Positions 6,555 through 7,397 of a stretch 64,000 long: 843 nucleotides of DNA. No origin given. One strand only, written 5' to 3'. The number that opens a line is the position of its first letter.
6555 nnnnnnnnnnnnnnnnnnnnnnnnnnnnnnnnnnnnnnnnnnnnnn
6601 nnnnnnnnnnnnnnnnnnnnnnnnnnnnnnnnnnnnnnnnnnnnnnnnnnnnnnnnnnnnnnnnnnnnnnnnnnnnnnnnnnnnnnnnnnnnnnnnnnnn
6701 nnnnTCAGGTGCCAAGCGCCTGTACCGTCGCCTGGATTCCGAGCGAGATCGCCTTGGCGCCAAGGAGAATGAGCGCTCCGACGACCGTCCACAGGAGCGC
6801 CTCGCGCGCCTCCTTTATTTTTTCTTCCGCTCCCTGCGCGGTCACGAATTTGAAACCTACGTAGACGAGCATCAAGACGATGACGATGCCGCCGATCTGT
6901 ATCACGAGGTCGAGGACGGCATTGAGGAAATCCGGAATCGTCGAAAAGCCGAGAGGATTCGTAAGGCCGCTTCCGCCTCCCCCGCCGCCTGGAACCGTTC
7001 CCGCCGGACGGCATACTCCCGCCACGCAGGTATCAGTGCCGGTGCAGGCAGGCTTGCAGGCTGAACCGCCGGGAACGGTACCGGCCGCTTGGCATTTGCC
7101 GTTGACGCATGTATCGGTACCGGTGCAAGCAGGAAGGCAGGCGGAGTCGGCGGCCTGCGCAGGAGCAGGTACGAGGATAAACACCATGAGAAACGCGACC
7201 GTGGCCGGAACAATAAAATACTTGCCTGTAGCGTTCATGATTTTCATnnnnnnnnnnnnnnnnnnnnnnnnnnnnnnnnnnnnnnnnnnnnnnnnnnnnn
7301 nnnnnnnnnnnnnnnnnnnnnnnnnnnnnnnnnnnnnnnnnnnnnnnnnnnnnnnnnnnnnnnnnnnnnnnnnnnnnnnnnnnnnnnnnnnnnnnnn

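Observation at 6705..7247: Pilin-like paralog carrying a tandem Cys-rich repeat domain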

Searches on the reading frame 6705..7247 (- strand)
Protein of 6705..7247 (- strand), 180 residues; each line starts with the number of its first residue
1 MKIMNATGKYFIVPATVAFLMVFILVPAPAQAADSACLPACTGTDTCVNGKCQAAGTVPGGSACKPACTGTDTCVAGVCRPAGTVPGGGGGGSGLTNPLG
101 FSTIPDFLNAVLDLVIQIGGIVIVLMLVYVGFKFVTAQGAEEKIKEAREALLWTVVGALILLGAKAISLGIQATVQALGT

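Call 3: search_protein_families(library=pfam, proteins=[window:6705-7247:-], max_evalue=1)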
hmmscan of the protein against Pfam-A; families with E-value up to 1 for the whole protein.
window:6705-7247:- (180 aa): 7 families
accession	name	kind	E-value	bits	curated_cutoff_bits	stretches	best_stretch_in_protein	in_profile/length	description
PF18895.5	T4SS_pilin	-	1e-10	42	26.6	1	103-167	4-67/71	Type IV secretion system pilin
PF04956.18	TrbC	-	9.9e-06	26.1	27.9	1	103-168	36-95/98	TrbC/VIRB2 pilin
PF19232.4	DUF5885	-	0.027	14.4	33.2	1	34-96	9-68/265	Family of unknown function (DUF5885)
PF02790.20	COX2_TM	-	0.075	13.7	22.8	1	106-169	21-86/88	Cytochrome C oxidase subunit II, transmembrane domain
PF20556.3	DUF6768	-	0.078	13.1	27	1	111-162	42-86/123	Family of unknown function (DUF6768)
PF23416.1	DUF7107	-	0.17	12.7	24.6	0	41-79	8-46/48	Domain of unknown function (DUF7107)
PF04885.19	Stig1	-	0.38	11.7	24.1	1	35-80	37-83/85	Stigma-specific STIG1-like protein family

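Call 7: find_homologous_proteins(query=window:6705-7247:-, max_evalue=0.001)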
Query window:6705-7247:- (180 aa): 421 proteins with E <= 0.001 among 1319 candidates; the best 120 are listed.
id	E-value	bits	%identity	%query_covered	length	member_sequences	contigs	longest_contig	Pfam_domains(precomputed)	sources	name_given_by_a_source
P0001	2.2e-107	375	100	98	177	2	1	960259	PF18895.6,PF04956.19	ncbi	ncbi:MAG: hypothetical protein WDN10_01640 [bacterium]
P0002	1.1e-39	154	63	77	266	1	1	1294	PF18895.6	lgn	-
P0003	5.6e-39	152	56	84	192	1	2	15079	PF18895.6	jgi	jgi:hypothetical protein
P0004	1.9e-35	140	78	52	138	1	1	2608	PF18895.6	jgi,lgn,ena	-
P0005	1.1e-34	138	66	64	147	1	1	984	PF18895.6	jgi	jgi:heme/copper-type cytochrome/quinol oxidase subunit 2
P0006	2.1e-34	137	49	92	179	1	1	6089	PF18895.6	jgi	jgi:hypothetical protein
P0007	5.1e-33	133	80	48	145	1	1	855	PF18895.6,PF04956.19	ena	-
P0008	1.2e-31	128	60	67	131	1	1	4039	PF18895.6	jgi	jgi:hypothetical protein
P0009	7.4e-31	126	50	87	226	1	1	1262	PF18895.6,PF04956.19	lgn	-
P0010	1.4e-30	125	58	68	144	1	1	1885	-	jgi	jgi:hypothetical protein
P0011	5.4e-30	123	49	94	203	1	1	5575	PF18895.6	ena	-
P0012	9.2e-30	122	49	78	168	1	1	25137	PF18895.6,PF04956.19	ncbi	-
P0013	1.5e-29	121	64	54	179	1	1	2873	PF18895.6,PF04956.19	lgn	-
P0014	2.9e-29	120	51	77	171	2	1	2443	PF18895.6,PF04956.19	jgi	-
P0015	4.1e-29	120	54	72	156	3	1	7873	PF18895.6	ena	-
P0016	4.3e-29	120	56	65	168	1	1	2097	PF18895.6,PF04956.19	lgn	-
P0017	5.8e-29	119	68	47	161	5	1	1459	PF18895.6,PF04956.19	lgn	-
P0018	1.0e-28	119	70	48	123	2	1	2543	PF18895.6,PF04956.19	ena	-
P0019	1.2e-28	118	71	47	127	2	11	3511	PF18895.6,PF04956.19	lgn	-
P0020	1.4e-28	118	43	96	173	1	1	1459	PF18895.6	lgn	-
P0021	1.7e-28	118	46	92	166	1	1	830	PF18895.6,PF04956.19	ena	-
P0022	1.7e-28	118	51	64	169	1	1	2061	PF18895.6,PF04956.19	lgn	-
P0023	1.9e-28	118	47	91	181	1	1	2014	PF18895.6,PF04956.19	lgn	-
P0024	2.5e-28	117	56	71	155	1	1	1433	PF18895.6,PF04956.19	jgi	jgi:Type IV secretion system pilin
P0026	3.5e-28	117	65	56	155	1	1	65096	PF18895.6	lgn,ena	-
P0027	5.7e-28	116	61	62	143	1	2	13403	PF18895.6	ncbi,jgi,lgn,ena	-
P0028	6.4e-28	116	46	77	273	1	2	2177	PF18895.6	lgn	-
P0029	1.1e-27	115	52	66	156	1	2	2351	PF18895.6,PF04956.19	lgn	-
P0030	1.3e-27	115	47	96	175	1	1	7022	PF18895.6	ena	-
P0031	1.8e-27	115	44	96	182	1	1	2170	PF18895.6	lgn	-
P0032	1.9e-27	114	51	78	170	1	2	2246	PF18895.6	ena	-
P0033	1.9e-27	114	69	51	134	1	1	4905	PF18895.6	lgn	-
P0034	2.0e-27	114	54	77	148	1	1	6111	PF18895.6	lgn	-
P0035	2.2e-27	114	54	72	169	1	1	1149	PF18895.6,PF04956.19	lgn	-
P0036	2.8e-27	114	62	62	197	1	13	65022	PF18895.6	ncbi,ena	-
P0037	2.9e-27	114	50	84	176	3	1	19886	PF18895.6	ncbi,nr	ncbi:MAG: hypothetical protein KGJ31_01100 [Patescibacteria group bacterium]|nr:hypothetical protein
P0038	3.7e-27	113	47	82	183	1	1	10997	PF18895.6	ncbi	-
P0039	4.0e-27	113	68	52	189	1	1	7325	PF18895.6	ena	-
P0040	4.4e-27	113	60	52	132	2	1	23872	PF18895.6,PF04956.19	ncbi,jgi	jgi:hypothetical protein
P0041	5.0e-27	113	54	68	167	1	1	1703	PF18895.6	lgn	-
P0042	5.4e-27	113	64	54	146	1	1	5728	PF18895.6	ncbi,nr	ncbi:MAG: hypothetical protein Q8O94_00900 [bacterium]|nr:hypothetical protein [bacterium]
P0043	6.0e-27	113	47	82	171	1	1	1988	PF18895.6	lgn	-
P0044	6.2e-27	113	51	66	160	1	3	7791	PF18895.6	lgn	-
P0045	6.4e-27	113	50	89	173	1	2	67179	PF18895.6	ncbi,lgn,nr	ncbi:hypothetical protein H0X32_03460 [Patescibacteria group bacterium]|nr:hypothetical protein [Pat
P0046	8.1e-27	112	55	66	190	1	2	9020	PF18895.6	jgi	jgi:hypothetical protein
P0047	8.4e-27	112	71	48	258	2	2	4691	PF18895.6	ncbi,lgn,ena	-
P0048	8.5e-27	112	50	81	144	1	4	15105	PF18895.6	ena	-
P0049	1.5e-26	111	52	82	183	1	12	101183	PF18895.6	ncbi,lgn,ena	-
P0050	1.5e-26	111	64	48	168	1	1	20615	PF18895.6,PF04956.19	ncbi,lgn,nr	ncbi:hypothetical protein HY972_01380 [Candidatus Kaiserbacteria bacterium]|nr:hypothetical protein 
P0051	1.8e-26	111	61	57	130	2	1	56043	PF18895.6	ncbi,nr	ncbi:hypothetical protein KGM48_03830 [Patescibacteria group bacterium]|nr:hypothetical protein [Pat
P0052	2.0e-26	111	44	95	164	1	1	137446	PF18895.6,PF04956.19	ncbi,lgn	-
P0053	2.3e-26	111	68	53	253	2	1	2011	PF18895.6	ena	-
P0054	2.6e-26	111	64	51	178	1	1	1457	PF18895.6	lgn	-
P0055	2.7e-26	111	68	52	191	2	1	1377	PF18895.6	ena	-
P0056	3.1e-26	110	57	61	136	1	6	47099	PF18895.6,PF04956.19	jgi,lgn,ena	jgi:heme/copper-type cytochrome/quinol oxidase subunit 2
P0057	3.4e-26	110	48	77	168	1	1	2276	PF18895.6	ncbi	-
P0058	3.5e-26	110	49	91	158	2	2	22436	PF18895.6,PF04956.19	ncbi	ncbi:MAG: pilin [Minisyncoccia bacterium]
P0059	3.9e-26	110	53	67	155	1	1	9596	PF18895.6,PF04956.19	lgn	-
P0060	4.3e-26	110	40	95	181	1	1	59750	PF18895.6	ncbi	-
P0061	5.2e-26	110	60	59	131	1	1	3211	PF18895.6,PF04956.19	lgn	-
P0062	5.9e-26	110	43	90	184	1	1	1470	PF18895.6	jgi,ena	-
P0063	9.3e-26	109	66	51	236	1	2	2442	PF18895.6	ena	-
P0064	9.7e-26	109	42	95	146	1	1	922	PF18895.6,PF04956.19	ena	-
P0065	1.0e-25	109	41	94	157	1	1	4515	PF18895.6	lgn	-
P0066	1.1e-25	109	50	77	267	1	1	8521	PF18895.6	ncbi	-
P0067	1.1e-25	109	51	81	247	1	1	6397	PF18895.6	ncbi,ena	-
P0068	1.2e-25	109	52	65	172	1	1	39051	PF18895.6,PF04956.19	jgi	jgi:heme A synthase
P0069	1.2e-25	109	63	49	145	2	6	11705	PF18895.6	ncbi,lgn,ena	ncbi:MAG TPA: hypothetical protein VF439_02020 [Candidatus Paceibacterota bacterium]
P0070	1.2e-25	109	59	53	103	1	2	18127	PF18895.6,PF04956.19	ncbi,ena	-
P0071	1.3e-25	108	63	52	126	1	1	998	PF18895.6,PF04956.19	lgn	-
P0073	1.4e-25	108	52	68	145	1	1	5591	PF18895.6,PF04956.19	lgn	-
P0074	1.4e-25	108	47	89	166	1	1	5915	PF18895.6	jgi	jgi:hypothetical protein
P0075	1.5e-25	108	53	66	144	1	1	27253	PF18895.6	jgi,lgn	jgi:hypothetical protein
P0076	1.6e-25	108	45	91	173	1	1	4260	PF18895.6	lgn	-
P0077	1.6e-25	108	49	89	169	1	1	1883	PF18895.6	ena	-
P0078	1.7e-25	108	64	50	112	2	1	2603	PF18895.6,PF04956.19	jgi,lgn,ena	-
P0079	1.7e-25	108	45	92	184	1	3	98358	PF18895.6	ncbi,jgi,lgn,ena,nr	ncbi:MAG TPA: hypothetical protein VMV50_03150 [Candidatus Paceibacterota bacterium]|nr:hypothetical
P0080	1.7e-25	108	52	64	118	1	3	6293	PF18895.6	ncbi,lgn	-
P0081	1.8e-25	108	50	83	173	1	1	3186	PF18895.6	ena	-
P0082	2.0e-25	108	66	46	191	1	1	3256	PF18895.6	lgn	-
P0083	2.1e-25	108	58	54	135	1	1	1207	PF18895.6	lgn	-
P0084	2.3e-25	108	54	61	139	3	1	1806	PF18895.6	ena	-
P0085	2.3e-25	108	66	47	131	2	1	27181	PF18895.6,PF04956.19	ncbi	-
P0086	2.4e-25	108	46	88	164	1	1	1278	PF18895.6,PF04956.19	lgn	-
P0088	2.4e-25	108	56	64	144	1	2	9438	PF18895.6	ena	-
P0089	2.6e-25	107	62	52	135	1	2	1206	PF18895.6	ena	-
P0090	2.6e-25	107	63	50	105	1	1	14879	PF18895.6,PF04956.19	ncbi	-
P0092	2.7e-25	107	51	66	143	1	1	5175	PF18895.6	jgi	jgi:hypothetical protein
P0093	3.5e-25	107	63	50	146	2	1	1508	PF18895.6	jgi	jgi:hypothetical protein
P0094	3.5e-25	107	65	48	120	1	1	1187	PF18895.6,PF04956.19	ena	-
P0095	3.5e-25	107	47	91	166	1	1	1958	PF18895.6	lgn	-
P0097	3.9e-25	107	47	68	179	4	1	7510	PF18895.6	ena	-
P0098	3.9e-25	107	56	52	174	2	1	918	PF18895.6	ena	-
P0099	3.9e-25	107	69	52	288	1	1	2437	PF18895.6,PF04956.19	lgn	-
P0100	4.1e-25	107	59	48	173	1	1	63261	PF18895.6,PF04956.19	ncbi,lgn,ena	-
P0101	4.2e-25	107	63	50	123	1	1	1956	PF18895.6,PF04956.19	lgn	-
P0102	4.2e-25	107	47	82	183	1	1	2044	PF18895.6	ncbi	-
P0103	4.4e-25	107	64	51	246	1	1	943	PF18895.6,PF04956.19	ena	-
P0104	4.5e-25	107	64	56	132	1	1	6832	PF18895.6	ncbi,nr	ncbi:MAG: hypothetical protein NTY93_02995 [Candidatus Kaiserbacteria bacterium]|nr:hypothetical pro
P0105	4.6e-25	107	61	51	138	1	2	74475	PF18895.6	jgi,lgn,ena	-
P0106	4.8e-25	107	52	72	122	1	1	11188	PF18895.6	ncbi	-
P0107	5.3e-25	106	56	54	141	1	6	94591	PF18895.6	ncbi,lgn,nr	ncbi:hypothetical protein HYV30_00395 [Candidatus Kaiserbacteria bacterium]|nr:hypothetical protein 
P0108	5.5e-25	106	50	70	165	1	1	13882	PF18895.6,PF04956.19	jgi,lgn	jgi:hypothetical protein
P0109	5.7e-25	106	54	71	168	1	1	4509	PF18895.6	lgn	-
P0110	5.7e-25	106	68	48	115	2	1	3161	PF18895.6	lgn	-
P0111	6.4e-25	106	55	64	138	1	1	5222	PF18895.6,PF04956.19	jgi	jgi:hypothetical protein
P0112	6.8e-25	106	57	65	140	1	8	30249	PF18895.6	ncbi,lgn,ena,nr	ncbi:MAG: hypothetical protein KA104_01535 [Candidatus Pacebacteria bacterium]|nr:hypothetical prote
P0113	8.6e-25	106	57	59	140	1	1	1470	PF18895.6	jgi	-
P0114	9.0e-25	106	62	52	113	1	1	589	PF18895.6,PF04956.19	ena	-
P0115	9.6e-25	106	47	91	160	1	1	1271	PF18895.6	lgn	-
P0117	1.0e-24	105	51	67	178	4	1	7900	PF18895.6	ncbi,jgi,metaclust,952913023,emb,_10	jgi:hypothetical protein|metaclust:\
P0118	1.1e-24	105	49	89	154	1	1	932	PF18895.6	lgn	-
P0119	1.1e-24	105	53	65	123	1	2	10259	PF18895.6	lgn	-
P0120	1.1e-24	105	61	54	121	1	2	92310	PF18895.6,PF04956.19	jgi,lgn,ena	-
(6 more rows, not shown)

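Call 10: find_encoding_contigs(protein=P0001, flank=10000, max_places=3)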
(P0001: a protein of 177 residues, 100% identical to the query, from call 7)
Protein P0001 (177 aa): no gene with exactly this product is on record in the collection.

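Call 26: search_protein_families(library=pfam, proteins=[P0047, P0009, P0028, P0099, P0068, P0002], max_evalue=0.1)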
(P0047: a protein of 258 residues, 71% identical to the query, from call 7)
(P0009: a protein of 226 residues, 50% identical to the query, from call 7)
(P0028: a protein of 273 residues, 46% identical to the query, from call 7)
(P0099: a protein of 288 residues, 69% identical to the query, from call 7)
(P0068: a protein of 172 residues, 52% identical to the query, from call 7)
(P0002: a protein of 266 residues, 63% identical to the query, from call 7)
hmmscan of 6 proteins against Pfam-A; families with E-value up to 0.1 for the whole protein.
P0047 (258 aa): 4 families
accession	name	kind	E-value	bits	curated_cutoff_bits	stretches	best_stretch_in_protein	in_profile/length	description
PF18895.5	T4SS_pilin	-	2.8e-09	37.3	26.6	1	178-243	3-67/71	Type IV secretion system pilin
PF04956.18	TrbC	-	0.00011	22.8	27.9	1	177-245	34-96/98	TrbC/VIRB2 pilin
PF07127.16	Nodulin_late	-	0.046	14.5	30.4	0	11-50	11-48/54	Late nodulin domain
PF02790.20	COX2_TM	-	0.063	13.9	22.8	0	182-238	21-79/88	Cytochrome C oxidase subunit II, transmembrane domain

P0009 (226 aa): 4 families
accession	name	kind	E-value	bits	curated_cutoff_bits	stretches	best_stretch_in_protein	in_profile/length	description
PF18895.5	T4SS_pilin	-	1.3e-07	32.1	26.6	1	147-213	2-67/71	Type IV secretion system pilin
PF04956.18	TrbC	-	7.5e-06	26.5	27.9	1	147-213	34-94/98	TrbC/VIRB2 pilin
PF05552.17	MS_channel_1st_1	-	0.036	14.4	22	1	149-176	2-29/50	Mechanosensitive ion channel, conserved TM helix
PF02790.20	COX2_TM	-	0.044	14.4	22.8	1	150-209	19-80/88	Cytochrome C oxidase subunit II, transmembrane domain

P0028 (273 aa): 4 families
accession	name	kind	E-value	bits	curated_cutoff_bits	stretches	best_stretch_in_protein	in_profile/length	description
PF18895.5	T4SS_pilin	-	3.4e-07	30.7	26.6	1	194-258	4-67/71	Type IV secretion system pilin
PF04956.18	TrbC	-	0.0039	17.8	27.9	1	182-260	22-96/98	TrbC/VIRB2 pilin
PF08087.16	Toxin_18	-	0.052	14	24.3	0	126-147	7-28/31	Conotoxin O-superfamily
PF04290.18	DctQ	-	0.084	13.2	28.3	0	196-269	58-130/132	Tripartite ATP-independent periplasmic transporters, DctQ component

P0099 (288 aa): 4 families
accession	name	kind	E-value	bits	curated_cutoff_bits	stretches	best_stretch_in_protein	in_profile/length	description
PF18895.5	T4SS_pilin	-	1.8e-08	34.8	26.6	1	208-273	3-67/71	Type IV secretion system pilin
PF04956.18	TrbC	-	6.2e-06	26.8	27.9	1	207-276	34-97/98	TrbC/VIRB2 pilin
PF02790.20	COX2_TM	-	0.033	14.8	22.8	1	210-268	19-79/88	Cytochrome C oxidase subunit II, transmembrane domain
PF25052.1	AtDEF-like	-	0.043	14.5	25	1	9-47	10-51/79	Defensin-like family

P0068 (172 aa): 6 families
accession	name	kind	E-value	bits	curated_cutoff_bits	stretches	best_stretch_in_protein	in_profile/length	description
PF04956.18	TrbC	-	4.2e-06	27.3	27.9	1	91-160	34-97/98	TrbC/VIRB2 pilin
PF18895.5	T4SS_pilin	-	9.6e-06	26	26.6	1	92-157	3-67/71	Type IV secretion system pilin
PF07172.16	GRP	-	0.00038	21.5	30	1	19-82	10-71/90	Glycine rich protein family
PF05552.17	MS_channel_1st_1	-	0.034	14.5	22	1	92-116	1-25/50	Mechanosensitive ion channel, conserved TM helix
PF06024.17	Orf78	-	0.052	14.3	29.4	0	100-135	60-95/101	Orf78 (ac78)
PF02790.20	COX2_TM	-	0.055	14.1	22.8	1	93-152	18-79/88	Cytochrome C oxidase subunit II, transmembrane domain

P0002 (266 aa): 3 families
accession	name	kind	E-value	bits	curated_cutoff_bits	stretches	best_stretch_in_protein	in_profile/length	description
PF18895.5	T4SS_pilin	-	2.5e-09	37.5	26.6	1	187-248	4-64/71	Type IV secretion system pilin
PF04956.18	TrbC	-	0.0017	18.9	27.9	1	186-251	35-94/98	TrbC/VIRB2 pilin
PF09925.14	DUF2157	-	0.036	14.2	32.4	1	197-257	62-122/146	Predicted membrane protein (DUF2157)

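Call 27: predict_structure(alignment_id=A1)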
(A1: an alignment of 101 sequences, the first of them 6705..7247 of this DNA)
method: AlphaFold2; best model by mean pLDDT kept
length: 180 residues; sequences in the alignment: 101
mean_pLDDT: 74.2   pTM: 0.48
mean pLDDT of the five models: 74.2, 72.8, 71.1, 70.3, 70.3
residues with pLDDT >= 90: 55; 70-90: 49; 50-70: 59; < 50: 17
segments of 3 or more residues with pLDDT < 50: 30-37, 88-91
pLDDT, mean of each block of 10 residues (from residue 1): 52 56 56 47 74 65 71 66 54 66 87 91 95 93 92 94 91 87
secondary structure, 60 per line:
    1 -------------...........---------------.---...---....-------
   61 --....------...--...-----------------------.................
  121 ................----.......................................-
elements in order: H14-24 E50-53 E63-66 E73-75 E78-80 H104-136 H141-179

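Call 30: fold_search(model_id=the predicted structure, library=pdb)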
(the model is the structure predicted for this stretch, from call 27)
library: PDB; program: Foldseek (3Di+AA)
matches with E <= 10: 43; with E <= 0.001: 0
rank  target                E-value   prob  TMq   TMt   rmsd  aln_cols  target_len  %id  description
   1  8exh_A                1.6e+00  0.35  0.26  0.56   5.1        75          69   16  Agrobacterium tumefaciens Tpilus (released 2023-03-22)
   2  6b87_C                3.1e+00  0.63  0.35  0.60   2.6        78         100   17  Crystal structure of transmembrane protein TMHC2_E (released 2018-03-14)
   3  7zcm_B                3.1e+00  0.38  0.25  0.56   3.0        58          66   24  Dark state structure of Sensory Rhodopsin II in complex with HtrII solved by room temperature serial synchrotron cryst (released 2023-11-29)
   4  1skv_A                3.1e+00  0.20  0.21  0.51   5.4        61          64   10  Crystal Structure of D-63 from Sulfolobus Spindle Virus 1 (released 2004-07-13)
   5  6b87_D                3.7e+00  0.44  0.33  0.56   3.5        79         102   16  Crystal structure of transmembrane protein TMHC2_E (released 2018-03-14)
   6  5jjn_B                4.0e+00  0.12  0.20  0.43   5.3        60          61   32  Structure of the SRII/HtrII(G83F) Complex in P212121 space group ("V" shape) (released 2017-02-15)
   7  7ui9_j                4.3e+00  0.41  0.29  0.35   2.5        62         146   19  Core Mediator-PICearly (Copy A) (released 2023-02-15)
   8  4gyc_B                4.3e+00  0.09  0.20  0.41   5.0        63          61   27  Structure of the SRII(D75N mutant)/HtrII Complex in I212121 space group ("U" shape) (released 2013-05-08)
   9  7uio_Aj               4.5e+00  0.35  0.27  0.33   2.5        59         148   20  Mediator-PIC Early (Composite Model) (released 2023-03-01)
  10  5wxn_A                4.5e+00  0.23  0.28  0.22   2.8        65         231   15  Structure of the LKB1 and 14-3-3 complex (released 2017-04-19)
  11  6b87_B                4.8e+00  0.54  0.37  0.66   2.3        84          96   15  Crystal structure of transmembrane protein TMHC2_E (released 2018-03-14)
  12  8h2x_E                4.8e+00  0.18  0.26  0.46   3.5        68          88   16  Structure of Acb2 (released 2023-02-22)
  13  1ijp_MODEL_1_A        5.2e+00  0.16  0.27  0.52   3.3        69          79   17  Solution Structure of Ala20Pro/Pro64Ala substituted subunit c of Escherichia coli ATP synthase (released 2002-03-27)
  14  8h2x_D                5.5e+00  0.30  0.33  0.60   3.2        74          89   14  Structure of Acb2 (released 2023-02-22)
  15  1skv_B                5.5e+00  0.11  0.18  0.43   5.2        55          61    9  Crystal Structure of D-63 from Sulfolobus Spindle Virus 1 (released 2004-07-13)
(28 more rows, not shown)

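Call 31: search_solved_structures(query=A1, max_evalue=1)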
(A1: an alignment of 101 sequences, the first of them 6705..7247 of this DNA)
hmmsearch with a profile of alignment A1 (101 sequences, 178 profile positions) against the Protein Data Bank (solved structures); distinct sequences matched with E-value up to 1: 0.
